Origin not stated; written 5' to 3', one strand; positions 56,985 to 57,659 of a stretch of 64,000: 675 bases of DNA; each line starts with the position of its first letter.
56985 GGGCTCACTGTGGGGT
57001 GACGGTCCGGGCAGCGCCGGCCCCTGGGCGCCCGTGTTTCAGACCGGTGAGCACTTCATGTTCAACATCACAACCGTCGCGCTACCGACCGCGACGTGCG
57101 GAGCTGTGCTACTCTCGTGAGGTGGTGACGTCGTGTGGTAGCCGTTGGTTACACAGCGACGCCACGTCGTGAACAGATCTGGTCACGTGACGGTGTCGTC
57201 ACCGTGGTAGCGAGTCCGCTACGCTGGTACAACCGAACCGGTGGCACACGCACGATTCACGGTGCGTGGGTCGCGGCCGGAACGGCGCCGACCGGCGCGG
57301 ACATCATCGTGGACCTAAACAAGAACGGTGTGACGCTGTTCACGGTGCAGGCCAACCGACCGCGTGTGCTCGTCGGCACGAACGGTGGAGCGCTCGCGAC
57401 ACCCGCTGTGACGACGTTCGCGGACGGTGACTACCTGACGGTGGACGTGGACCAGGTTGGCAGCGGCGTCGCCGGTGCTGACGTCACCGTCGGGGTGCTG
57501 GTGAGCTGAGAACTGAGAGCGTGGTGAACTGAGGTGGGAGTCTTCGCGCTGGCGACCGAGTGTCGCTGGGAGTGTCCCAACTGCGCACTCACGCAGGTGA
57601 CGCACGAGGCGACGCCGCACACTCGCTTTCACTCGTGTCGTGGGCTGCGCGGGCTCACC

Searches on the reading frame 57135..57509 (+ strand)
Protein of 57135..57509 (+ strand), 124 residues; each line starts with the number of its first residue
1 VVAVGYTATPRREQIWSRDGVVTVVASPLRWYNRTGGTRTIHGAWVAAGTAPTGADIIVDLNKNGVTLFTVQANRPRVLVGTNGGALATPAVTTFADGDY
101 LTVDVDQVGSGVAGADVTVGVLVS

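Call 47: search_protein_families(library=pfam, max_evalue=0.01, proteins=[window:57135-57509:+])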
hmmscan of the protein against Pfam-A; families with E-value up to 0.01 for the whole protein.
window:57135-57509:+ (124 aa): 0 families

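Call 77: search_protein_families(library=phrogs, max_evalue=0.001, proteins=[window:57135-57509:+])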
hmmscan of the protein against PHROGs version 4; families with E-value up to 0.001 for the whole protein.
window:57135-57509:+ (124 aa): 1 family
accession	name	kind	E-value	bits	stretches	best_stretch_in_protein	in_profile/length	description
phrog_27064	-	unknown function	6.5e-19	69.3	1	6-123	129-248/249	-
